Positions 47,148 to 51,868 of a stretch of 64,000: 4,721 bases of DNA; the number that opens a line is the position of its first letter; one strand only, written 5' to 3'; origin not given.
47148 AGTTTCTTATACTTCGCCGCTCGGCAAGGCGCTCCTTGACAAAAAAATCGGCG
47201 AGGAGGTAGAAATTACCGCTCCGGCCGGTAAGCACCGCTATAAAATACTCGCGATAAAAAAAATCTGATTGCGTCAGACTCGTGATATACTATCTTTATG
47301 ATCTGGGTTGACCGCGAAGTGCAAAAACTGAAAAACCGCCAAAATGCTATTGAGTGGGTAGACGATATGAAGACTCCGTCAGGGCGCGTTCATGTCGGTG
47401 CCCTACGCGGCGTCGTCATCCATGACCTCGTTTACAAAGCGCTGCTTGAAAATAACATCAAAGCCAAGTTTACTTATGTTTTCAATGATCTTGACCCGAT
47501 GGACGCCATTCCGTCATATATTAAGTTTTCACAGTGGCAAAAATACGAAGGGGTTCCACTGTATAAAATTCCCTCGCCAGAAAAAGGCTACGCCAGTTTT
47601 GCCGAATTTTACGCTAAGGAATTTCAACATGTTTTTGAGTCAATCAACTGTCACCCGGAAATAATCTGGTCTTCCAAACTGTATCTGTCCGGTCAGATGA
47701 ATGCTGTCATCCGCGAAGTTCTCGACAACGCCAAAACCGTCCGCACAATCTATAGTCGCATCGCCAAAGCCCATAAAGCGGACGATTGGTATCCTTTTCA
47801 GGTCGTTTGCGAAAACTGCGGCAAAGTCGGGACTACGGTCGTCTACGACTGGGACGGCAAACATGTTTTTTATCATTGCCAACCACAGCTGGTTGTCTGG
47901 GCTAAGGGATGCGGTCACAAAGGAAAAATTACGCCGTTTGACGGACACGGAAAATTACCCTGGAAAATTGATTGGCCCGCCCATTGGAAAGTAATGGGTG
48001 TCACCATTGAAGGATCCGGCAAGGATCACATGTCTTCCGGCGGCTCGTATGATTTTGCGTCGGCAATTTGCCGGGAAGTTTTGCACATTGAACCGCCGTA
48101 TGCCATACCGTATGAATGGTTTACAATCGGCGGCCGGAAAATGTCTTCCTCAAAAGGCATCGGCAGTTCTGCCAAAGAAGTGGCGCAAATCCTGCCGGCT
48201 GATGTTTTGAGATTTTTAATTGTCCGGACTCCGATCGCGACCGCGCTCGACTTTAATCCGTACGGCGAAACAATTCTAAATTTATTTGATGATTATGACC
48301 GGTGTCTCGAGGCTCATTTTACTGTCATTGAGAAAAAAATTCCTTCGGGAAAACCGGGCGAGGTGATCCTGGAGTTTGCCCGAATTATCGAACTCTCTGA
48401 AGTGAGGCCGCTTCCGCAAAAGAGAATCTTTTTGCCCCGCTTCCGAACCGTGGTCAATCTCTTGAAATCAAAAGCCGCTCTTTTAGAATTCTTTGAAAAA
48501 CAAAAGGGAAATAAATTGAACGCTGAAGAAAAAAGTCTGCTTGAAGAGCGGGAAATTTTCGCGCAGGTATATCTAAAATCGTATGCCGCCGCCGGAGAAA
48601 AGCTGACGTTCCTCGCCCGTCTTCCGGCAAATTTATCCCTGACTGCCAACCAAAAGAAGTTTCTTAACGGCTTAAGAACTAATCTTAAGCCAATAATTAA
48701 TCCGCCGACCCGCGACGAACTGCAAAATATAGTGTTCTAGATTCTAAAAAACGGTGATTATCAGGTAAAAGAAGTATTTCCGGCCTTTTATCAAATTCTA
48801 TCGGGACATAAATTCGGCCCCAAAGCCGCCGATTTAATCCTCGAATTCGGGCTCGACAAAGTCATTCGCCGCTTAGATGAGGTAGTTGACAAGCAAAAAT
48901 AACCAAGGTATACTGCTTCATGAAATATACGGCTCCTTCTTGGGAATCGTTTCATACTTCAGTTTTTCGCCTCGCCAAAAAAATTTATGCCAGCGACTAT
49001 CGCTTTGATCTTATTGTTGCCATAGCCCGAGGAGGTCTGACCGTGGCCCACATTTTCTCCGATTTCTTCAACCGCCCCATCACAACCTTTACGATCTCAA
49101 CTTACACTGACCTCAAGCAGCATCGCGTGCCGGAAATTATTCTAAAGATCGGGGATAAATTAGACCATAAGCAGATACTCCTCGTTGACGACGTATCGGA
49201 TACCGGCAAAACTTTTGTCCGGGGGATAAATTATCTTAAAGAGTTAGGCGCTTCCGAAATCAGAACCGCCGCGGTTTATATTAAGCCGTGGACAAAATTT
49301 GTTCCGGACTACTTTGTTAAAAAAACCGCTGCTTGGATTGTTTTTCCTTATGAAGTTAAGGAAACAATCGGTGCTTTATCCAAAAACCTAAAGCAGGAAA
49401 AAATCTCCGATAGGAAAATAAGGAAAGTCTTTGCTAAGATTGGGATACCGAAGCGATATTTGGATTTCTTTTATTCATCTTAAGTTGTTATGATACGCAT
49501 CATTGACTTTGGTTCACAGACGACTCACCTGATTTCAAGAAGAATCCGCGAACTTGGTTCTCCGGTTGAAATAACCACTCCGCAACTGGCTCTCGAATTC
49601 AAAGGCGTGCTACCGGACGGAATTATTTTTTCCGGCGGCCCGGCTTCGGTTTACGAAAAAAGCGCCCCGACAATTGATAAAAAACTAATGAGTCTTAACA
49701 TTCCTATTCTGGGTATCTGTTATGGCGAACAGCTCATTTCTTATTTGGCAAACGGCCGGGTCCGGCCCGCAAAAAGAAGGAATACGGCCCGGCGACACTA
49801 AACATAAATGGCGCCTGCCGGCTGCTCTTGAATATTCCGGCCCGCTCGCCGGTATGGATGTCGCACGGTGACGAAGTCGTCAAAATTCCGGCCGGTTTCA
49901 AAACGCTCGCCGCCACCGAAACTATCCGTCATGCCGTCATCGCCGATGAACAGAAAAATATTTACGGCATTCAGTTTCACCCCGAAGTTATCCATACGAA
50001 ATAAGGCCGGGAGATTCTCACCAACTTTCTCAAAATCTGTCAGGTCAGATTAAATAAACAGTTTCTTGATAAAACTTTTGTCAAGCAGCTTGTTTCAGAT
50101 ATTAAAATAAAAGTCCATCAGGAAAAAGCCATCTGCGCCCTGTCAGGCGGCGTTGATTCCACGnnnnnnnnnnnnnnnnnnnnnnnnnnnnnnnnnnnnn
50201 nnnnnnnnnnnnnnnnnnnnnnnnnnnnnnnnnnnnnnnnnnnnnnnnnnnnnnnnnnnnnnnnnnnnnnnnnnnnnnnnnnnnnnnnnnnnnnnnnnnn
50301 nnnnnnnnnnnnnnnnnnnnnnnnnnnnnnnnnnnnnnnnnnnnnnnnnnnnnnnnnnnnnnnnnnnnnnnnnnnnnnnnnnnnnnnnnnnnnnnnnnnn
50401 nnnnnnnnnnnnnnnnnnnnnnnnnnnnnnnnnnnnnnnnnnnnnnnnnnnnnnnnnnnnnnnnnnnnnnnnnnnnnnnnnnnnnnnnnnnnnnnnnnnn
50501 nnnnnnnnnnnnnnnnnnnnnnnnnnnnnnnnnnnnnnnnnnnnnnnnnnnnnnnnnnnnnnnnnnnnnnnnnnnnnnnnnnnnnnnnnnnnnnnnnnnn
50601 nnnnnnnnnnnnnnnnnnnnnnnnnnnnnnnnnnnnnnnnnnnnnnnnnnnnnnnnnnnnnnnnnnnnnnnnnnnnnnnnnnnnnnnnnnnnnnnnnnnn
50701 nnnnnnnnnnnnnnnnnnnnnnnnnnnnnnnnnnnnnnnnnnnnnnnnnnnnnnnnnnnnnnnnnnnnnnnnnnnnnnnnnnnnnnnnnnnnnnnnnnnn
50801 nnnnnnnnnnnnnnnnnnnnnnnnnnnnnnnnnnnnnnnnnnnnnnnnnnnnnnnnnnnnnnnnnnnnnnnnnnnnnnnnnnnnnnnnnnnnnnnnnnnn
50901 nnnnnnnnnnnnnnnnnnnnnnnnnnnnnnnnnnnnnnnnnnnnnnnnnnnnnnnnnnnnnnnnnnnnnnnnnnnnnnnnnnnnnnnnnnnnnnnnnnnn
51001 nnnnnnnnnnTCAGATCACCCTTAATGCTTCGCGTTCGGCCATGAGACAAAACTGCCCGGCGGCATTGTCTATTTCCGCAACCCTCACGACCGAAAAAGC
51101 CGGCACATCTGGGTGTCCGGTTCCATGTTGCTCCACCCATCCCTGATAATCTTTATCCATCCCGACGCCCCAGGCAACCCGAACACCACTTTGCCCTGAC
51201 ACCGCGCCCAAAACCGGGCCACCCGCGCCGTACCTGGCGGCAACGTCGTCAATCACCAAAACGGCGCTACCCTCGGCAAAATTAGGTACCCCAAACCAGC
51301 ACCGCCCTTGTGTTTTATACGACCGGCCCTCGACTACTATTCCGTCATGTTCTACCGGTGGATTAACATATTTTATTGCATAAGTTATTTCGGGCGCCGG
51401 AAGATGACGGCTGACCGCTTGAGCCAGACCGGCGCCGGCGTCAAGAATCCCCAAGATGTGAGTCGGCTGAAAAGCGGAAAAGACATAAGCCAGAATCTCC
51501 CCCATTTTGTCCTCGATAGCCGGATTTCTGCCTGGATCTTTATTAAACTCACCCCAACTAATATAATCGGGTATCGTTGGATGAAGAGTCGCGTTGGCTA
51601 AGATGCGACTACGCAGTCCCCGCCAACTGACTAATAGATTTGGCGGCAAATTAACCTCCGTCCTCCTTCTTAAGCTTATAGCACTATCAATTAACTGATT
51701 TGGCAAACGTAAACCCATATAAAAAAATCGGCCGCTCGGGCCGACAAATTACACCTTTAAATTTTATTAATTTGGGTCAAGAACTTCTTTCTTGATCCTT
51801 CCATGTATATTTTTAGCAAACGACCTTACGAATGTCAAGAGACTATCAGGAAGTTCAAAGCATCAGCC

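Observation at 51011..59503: Unassigned 8-gene minus-strand cluster combining arginine-type and nucleotide-type enzymes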

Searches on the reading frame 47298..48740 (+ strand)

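Call 7: search_protein_families(library=pfam, proteins=[window:47298-48740:+], max_evalue=0.001)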
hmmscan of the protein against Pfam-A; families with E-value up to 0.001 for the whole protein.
window:47298-48740:+ (480 aa): 2 families
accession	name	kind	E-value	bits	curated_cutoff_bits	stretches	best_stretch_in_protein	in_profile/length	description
PF01921.24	tRNA-synt_1f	-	1.5e-87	294.3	27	1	2-341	2-340/360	tRNA synthetases class I (K)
PF09334.17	tRNA-synt_1g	-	0.00014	21.2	20.1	1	271-313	317-360/391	tRNA synthetases class I (M)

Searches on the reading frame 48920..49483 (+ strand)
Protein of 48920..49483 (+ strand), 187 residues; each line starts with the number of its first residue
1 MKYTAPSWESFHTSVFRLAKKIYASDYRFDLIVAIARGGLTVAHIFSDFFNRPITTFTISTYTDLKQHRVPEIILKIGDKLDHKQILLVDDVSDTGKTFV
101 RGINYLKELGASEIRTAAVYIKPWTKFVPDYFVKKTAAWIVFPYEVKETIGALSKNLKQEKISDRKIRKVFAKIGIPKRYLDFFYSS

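Call 7: search_protein_families(library=pfam, proteins=[window:48920-49483:+], max_evalue=0.001)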
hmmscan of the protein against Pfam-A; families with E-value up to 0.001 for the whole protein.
window:48920-49483:+ (187 aa): 2 families
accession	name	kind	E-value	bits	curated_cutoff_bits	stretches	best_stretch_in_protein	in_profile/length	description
PF00156.33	Pribosyltran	-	1.3e-18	67.2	26.3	1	8-146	2-155/158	Phosphoribosyl transferase domain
PF14681.12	UPRTase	-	2.5e-09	37.3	27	1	31-117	69-156/206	Uracil phosphoribosyltransferase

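Call 102: search_protein_families(library=ncbifam, proteins=[window:48920-49483:+], max_evalue=0.001)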
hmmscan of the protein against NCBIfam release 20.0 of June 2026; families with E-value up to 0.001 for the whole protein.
window:48920-49483:+ (187 aa): 17 families
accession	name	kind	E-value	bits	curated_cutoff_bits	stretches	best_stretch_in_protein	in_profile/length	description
NF006613.0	PRK09177.1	equivalog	1.3e-18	67.1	138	1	6-149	12-149/159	xanthine phosphoribosyltransferase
NF002620.0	PRK02277.1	subfamily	8.3e-09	35.4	115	1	20-117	78-175/201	orotate phosphoribosyltransferase-like protein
TIGR01203.1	HGPRTase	equivalog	5.3e-08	32.8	150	1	13-124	10-126/167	hypoxanthine phosphoribosyltransferase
NF002095.0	PRK00934.1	equivalog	9e-07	28.3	296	1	20-119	148-241/287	ribose-phosphate diphosphokinase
NF002320.0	PRK01259.1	subfamily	1e-06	28.4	297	1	18-119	154-250/316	ribose-phosphate diphosphokinase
TIGR01251.1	ribP_PPkin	subfamily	1.1e-06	27.8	113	1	30-119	161-246/309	ribose-phosphate diphosphokinase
NF002618.0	PRK02269.1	equivalog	1.2e-06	28.4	460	1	32-119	169-253/321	ribose-phosphate diphosphokinase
NF001097.0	PRK00129.1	equivalog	1.6e-06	28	114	1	31-119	73-160/209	uracil phosphoribosyltransferase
NF006605.0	PRK09162.1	equivalog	1.1e-05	24.9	181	1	14-129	26-144/183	hypoxanthine-guanine phosphoribosyltransferase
NF005299.0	PRK06827.1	subfamily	2.8e-05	23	327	1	31-118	211-300/383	phosphoribosylpyrophosphate synthetase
NF002686.0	PRK02458.1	equivalog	3.8e-05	23.3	506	1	32-118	173-253/323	ribose-phosphate diphosphokinase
NF002758.0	PRK02812.1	equivalog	6e-05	22.4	518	1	65-119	213-266/330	ribose-phosphate pyrophosphokinase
TIGR00336.1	pyrE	equivalog_domain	6.4e-05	22.8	106.8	1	14-111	40-136/173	orotate phosphoribosyltransferase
NF002844.0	PRK03092.1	equivalog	6.9e-05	22.2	438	1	32-119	174-259/326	ribose-phosphate diphosphokinase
TIGR01367.1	pyrE_Therm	equivalog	0.00031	20.4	150.25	1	17-119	47-141/187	orotate phosphoribosyltransferase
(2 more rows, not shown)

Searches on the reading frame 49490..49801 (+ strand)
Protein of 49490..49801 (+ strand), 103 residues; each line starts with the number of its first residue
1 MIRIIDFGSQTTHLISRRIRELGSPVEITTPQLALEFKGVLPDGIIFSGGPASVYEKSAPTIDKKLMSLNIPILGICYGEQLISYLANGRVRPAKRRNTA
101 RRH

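Call 7: search_protein_families(library=pfam, proteins=[window:49490-49801:+], max_evalue=0.001)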
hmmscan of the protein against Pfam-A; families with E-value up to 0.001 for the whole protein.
window:49490-49801:+ (103 aa): 1 family
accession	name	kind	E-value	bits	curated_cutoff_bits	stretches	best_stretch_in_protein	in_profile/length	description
PF00117.34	GATase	-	3e-20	73.1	22.8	1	4-97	2-99/190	Glutamine amidotransferase class-I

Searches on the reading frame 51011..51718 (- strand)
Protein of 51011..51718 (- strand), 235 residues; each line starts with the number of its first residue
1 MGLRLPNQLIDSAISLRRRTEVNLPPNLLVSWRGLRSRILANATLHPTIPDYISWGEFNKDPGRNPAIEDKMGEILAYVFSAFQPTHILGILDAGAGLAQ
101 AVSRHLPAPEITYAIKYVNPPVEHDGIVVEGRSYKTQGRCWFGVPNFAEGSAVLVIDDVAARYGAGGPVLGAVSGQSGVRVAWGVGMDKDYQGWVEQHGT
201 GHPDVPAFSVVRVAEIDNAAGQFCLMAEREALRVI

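Call 3: search_protein_families(library=pfam, proteins=[window:51011-51718:-], max_evalue=0.01)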
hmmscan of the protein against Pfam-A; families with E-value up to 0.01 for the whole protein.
window:51011-51718:- (235 aa): 1 family
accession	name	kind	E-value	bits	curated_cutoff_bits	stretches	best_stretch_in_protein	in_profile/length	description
PF00156.33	Pribosyltran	-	5.6e-05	22.9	26.3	1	64-160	7-97/158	Phosphoribosyl transferase domain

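Call 4: search_protein_families(library=ncbifam, proteins=[window:51011-51718:-], max_evalue=0.01)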
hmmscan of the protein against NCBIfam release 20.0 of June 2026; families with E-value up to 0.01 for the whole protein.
window:51011-51718:- (235 aa): 1 family
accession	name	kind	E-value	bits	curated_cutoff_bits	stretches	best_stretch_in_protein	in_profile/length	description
NF006671.0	PRK09219.1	equivalog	0.00089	18.8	177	1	67-218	33-183/192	xanthine phosphoribosyltransferase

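Call 6: search_protein_families(library=padloc, proteins=[window:51011-51718:-], max_evalue=0.01)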
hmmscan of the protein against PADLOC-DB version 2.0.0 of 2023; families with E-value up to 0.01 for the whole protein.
window:51011-51718:- (235 aa): 0 families

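Call 60: find_homologous_proteins(query=window:51011-51718:-, max_evalue=0.01)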
Query window:51011-51718:- (235 aa): 2 proteins with E <= 0.01 among 574 candidates.
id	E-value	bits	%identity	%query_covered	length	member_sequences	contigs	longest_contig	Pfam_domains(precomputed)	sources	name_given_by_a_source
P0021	2.2e-140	484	100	90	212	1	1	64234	-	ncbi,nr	ncbi:hypothetical protein HY214_04530 [Candidatus Roizmanbacteria bacterium]|nr:hypothetical protein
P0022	3.9e-47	179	46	94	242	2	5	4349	PF00156.34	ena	-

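Call 61: find_encoding_contigs(protein=P0022, flank=10000, max_places=5)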
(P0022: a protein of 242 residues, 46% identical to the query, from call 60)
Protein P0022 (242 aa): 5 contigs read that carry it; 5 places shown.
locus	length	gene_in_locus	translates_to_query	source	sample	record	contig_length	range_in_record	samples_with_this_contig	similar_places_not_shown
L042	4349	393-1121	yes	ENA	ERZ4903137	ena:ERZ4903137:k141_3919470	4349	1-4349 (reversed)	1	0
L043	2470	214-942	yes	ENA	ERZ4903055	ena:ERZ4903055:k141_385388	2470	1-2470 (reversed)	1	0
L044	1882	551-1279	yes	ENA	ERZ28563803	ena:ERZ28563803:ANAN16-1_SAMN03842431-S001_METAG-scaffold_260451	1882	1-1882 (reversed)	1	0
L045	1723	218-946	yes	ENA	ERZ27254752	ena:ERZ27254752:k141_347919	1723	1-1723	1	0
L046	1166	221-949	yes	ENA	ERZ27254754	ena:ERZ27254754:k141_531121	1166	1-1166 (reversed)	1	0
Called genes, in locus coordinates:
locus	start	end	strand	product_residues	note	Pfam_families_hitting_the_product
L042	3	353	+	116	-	?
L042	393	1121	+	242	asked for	PF00156:Pribosyltran (weak)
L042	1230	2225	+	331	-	-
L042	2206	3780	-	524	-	PF01921:tRNA-synt_1f, PF19269:Anticodon_2 (weak)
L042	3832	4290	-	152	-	PF03449:GreA_GreB_N, PF01272:GreA_GreB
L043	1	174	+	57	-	?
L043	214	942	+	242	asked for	PF00156:Pribosyltran (weak)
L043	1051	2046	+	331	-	-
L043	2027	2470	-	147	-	?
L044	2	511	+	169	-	?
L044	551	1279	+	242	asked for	PF00156:Pribosyltran (weak)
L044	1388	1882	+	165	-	?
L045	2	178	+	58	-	?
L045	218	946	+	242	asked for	PF00156:Pribosyltran (weak)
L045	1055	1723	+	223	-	?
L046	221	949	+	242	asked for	PF00156:Pribosyltran (weak)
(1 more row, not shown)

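Call 102: search_protein_families(library=ncbifam, proteins=[L042:1230-2225:+], max_evalue=0.001)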
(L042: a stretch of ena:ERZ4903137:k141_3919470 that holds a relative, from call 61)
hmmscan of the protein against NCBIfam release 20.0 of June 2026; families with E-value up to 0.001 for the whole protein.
L042:1230-2225:+ (331 aa): 0 families
